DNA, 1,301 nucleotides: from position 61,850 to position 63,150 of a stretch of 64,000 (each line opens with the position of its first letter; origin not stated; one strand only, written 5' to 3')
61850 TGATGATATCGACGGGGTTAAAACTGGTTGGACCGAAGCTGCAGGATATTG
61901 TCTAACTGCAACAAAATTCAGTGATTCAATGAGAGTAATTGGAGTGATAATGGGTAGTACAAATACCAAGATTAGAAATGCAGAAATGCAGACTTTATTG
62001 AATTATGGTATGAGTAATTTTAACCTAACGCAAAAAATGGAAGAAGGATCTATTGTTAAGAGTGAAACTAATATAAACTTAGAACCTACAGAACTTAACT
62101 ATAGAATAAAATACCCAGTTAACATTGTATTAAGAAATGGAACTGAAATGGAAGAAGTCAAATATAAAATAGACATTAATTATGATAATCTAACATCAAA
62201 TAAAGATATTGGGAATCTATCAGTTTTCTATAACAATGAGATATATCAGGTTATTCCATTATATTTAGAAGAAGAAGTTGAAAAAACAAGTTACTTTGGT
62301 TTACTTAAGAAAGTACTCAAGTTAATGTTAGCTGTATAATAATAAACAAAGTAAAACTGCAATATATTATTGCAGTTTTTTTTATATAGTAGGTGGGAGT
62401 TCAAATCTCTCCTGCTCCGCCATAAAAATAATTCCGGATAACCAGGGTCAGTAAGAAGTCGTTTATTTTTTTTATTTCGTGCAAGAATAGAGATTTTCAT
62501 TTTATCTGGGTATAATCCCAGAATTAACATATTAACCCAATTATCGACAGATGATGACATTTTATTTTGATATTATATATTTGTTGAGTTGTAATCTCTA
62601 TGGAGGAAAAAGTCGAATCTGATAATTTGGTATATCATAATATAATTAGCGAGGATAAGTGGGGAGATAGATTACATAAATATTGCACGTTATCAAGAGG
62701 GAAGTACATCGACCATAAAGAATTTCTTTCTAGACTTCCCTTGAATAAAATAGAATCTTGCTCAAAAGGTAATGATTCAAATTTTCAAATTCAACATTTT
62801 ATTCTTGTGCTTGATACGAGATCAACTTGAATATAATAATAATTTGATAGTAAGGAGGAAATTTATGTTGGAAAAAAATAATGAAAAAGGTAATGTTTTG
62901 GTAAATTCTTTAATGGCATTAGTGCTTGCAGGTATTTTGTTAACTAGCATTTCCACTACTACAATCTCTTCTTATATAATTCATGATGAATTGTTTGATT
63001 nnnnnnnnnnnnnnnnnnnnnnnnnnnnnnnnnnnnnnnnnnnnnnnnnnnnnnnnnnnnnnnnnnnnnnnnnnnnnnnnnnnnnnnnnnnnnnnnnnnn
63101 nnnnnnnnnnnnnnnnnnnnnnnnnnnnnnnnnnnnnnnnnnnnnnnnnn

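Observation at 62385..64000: Orphan tRNA 3' end directly after the dac terminator, followed by a large pseudopilin-like gene that lacks the conserved Phe1/Glu5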

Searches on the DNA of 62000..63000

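Call 4: search_rna_families(source=window, start=62000, end=63000, threshold=evalue, max_evalue=10, show_alignments=4)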
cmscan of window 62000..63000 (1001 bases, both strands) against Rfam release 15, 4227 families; matches with E-value up to 10: 14.
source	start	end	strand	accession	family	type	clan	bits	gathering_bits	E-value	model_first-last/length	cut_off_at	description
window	62312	62385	+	RF02551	DapZ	Cis-reg;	-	24.9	56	0.071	1-78/78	no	ABC transporter regulator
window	62345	62472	-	RF02053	STnc430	Gene; sRNA;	-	20.9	47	1.3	1-162/162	no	Enterobacterial sRNA STnc430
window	62292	62388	+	RF04312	trpB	Cis-reg;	-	20.9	59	3.6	1-107/107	no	trpB ncRNA motif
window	62865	62919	+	RF00348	snoR9_plant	Gene; snRNA; snoRNA; CD-box;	-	20.1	43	2.3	1-129/129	no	Small nucleolar RNA snoR9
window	62069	62124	+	RF02289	TtnuCD13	Gene; snRNA; snoRNA; CD-box;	-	18.1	75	5.1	1-63/63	no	Tetrahymena snoRNA TtnuCD13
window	62305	62390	+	RF00558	L20_leader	Cis-reg; leader;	-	16.8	58.7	2.2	1-127/127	no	Ribosomal protein L20 leader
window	62557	62628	+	RF00344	snoZ267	Gene; snRNA; snoRNA; CD-box;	-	16.6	43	5.1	1-73/73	no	Small nucleolar RNA Z267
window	62324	62383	+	RF04315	manA-II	Cis-reg;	-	16.6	100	5.3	1-147/147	no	manA_II ncRNA motif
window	62563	62624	+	RF00440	SNORD37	Gene; snRNA; snoRNA; CD-box;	-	15.9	45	5.2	1-65/65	no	Small nucleolar RNA SNORD37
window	62547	62623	+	RF01150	sR11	Gene; snRNA; snoRNA; CD-box;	-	15.4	39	4.2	1-57/57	no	Small nucleolar RNA sR11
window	62177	62226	+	RF01196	snoZ30a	Gene; snRNA; snoRNA; CD-box;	-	13.5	80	8.9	1-92/92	no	Small nucleolar RNA Z30a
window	62365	62525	+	RF00586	SNORA12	Gene; snRNA; snoRNA; HACA-box;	-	13.3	45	8.4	1-148/148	no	Small nucleolar RNA SNORA12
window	62395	62454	+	RF04321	tmRNA_permuted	Gene;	-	11.1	47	9.5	36-96/213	no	permuted transfer-messenger RNA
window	62395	62411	+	RF00023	tmRNA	Gene;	CL00001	6.9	47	2.3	347-363/374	no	transfer-messenger RNA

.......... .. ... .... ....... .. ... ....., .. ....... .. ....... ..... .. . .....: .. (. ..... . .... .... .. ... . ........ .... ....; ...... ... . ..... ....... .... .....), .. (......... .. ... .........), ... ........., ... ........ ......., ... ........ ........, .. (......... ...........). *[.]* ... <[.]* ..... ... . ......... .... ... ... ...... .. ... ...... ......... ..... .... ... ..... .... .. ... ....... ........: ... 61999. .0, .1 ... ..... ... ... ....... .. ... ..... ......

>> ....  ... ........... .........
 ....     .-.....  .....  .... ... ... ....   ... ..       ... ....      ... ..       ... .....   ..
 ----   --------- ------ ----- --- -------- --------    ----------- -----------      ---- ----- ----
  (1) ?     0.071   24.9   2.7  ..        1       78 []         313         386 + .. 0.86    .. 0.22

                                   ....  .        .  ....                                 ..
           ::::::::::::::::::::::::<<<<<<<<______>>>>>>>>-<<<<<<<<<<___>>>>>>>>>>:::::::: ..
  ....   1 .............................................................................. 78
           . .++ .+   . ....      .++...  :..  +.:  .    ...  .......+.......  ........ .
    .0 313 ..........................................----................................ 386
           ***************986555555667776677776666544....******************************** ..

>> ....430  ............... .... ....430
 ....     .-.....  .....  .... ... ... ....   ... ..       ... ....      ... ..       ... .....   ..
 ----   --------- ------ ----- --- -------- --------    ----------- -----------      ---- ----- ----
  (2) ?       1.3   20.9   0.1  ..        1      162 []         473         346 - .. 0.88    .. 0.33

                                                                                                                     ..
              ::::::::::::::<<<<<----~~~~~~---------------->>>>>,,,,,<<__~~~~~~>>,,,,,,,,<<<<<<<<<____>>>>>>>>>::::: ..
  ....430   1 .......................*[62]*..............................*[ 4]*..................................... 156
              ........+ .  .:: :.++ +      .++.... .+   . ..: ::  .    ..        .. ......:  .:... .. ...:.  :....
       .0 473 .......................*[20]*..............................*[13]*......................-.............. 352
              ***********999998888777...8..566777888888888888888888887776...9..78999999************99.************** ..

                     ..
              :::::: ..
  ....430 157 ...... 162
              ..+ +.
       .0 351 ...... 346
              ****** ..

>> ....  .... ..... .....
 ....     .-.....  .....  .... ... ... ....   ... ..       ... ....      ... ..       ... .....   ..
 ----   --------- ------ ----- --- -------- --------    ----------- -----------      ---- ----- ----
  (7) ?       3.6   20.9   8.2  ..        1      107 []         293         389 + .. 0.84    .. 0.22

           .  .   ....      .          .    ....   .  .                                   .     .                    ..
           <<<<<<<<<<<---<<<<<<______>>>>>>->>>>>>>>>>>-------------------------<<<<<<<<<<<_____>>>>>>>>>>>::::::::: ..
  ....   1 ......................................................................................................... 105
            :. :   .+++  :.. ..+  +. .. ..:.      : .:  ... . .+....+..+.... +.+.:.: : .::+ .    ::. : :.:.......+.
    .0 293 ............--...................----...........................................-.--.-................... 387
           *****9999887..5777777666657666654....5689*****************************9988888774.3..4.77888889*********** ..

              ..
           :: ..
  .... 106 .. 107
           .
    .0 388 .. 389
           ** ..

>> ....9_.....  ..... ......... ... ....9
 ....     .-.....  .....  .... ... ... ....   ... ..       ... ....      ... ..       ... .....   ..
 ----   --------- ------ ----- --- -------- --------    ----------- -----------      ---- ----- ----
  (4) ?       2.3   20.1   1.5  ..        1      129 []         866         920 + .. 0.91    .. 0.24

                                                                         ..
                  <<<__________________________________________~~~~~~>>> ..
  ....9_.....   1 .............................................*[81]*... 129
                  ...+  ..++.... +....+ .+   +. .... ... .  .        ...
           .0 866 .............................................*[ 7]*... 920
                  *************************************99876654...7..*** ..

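Call 25: search_rna_families(source=window, start=62386, end=62480, threshold=evalue, max_evalue=10, show_alignments=3)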
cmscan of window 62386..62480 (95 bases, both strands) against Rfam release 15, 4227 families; matches with E-value up to 10: 4.
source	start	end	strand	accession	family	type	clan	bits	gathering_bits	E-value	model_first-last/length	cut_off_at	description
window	62386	62418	+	RF01684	mascRNA-menRNA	Gene;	-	17.6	42.5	0.13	24-56/56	5'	MALAT1-associated small cytoplasmic RNA/MEN beta RNA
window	62386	62476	+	RF02435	SpF41_sRNA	Gene; sRNA;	-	14.2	52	4.1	39-105/105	5'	Streptococcus sRNA SpF41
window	62414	62480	-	RF03052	RAGATH-28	Gene; sRNA;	-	11.5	45.3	3.4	23-85/85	5'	RAGATH-28 RNA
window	62386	62422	+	RF00023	tmRNA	Gene;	CL00001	8.9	47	0.034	337-374/374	5'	transfer-messenger RNA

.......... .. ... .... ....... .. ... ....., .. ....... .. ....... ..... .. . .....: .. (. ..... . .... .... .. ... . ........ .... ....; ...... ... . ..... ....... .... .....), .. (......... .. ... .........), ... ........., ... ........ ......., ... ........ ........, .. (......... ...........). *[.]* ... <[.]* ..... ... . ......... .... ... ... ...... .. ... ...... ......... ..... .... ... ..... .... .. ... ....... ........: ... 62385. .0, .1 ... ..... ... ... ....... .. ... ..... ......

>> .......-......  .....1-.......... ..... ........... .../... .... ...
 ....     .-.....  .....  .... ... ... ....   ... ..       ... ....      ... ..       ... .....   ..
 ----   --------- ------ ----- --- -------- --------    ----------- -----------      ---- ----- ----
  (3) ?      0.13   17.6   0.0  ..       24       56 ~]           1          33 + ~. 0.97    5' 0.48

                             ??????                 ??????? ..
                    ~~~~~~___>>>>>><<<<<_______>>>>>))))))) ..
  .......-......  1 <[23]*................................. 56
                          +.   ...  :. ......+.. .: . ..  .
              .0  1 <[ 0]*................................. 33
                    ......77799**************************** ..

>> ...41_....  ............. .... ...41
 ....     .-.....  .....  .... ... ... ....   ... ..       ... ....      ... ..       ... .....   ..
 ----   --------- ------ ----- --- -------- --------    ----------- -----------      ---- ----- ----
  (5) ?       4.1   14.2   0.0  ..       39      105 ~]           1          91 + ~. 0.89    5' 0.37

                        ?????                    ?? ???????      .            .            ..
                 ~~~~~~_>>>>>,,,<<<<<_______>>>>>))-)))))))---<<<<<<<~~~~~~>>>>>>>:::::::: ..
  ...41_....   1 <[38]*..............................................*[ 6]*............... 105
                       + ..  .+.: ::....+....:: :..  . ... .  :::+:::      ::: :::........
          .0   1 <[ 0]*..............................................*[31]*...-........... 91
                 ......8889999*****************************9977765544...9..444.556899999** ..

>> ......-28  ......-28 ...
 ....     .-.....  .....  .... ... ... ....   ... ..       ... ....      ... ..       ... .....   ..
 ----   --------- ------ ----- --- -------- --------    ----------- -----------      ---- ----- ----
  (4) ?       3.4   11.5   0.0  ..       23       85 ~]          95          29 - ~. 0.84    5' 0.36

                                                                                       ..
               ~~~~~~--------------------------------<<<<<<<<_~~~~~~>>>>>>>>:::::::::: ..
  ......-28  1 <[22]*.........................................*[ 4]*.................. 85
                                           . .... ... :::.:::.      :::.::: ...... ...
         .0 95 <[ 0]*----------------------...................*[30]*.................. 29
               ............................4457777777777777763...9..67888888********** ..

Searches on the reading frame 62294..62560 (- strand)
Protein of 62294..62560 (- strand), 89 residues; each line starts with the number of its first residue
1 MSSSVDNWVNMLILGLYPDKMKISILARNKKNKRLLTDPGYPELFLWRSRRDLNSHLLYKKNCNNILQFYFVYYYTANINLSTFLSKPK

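Call 11: search_protein_families(library=pfam, proteins=[window:62294-62560:-], max_evalue=1)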
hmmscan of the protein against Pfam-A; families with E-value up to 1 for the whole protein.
window:62294-62560:- (89 aa): 1 family
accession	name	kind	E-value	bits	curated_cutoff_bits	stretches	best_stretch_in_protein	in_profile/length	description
PF21148.3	NSUN5_fdxn-like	-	0.034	15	24.5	1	27-61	38-72/78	NOL1/NOP2/Sun domain family member 5, ferredoxin-like domain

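Call 12: search_protein_families(library=ncbifam, proteins=[window:62294-62560:-], max_evalue=1)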
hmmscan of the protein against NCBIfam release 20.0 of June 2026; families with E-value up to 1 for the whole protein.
window:62294-62560:- (89 aa): 0 families

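Call 79: search_protein_families(library=phrogs, proteins=[window:62294-62560:-], max_evalue=1)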
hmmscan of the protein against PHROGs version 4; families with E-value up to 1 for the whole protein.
window:62294-62560:- (89 aa): 0 families

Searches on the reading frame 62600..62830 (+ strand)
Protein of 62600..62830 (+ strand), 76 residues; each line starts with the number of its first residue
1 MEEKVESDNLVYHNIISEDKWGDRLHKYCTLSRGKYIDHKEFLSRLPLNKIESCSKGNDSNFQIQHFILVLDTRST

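Call 8: find_encoding_contigs(protein=window:62600-62830:+, flank=10000, max_places=6)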
Protein window:62600-62830:+ (76 aa): no gene with exactly this product is on record in the collection.

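Call 11: search_protein_families(library=pfam, proteins=[window:62600-62827:+], max_evalue=1)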
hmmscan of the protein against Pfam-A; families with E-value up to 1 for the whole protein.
window:62600-62827:+ (76 aa): 0 families

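Call 12: search_protein_families(library=ncbifam, proteins=[window:62600-62827:+], max_evalue=1)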
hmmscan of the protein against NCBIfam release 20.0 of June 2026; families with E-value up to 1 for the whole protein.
window:62600-62827:+ (76 aa): 0 families

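Call 79: search_protein_families(library=phrogs, proteins=[window:62600-62827:+], max_evalue=1)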
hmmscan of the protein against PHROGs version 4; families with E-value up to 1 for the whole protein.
window:62600-62827:+ (76 aa): 0 families
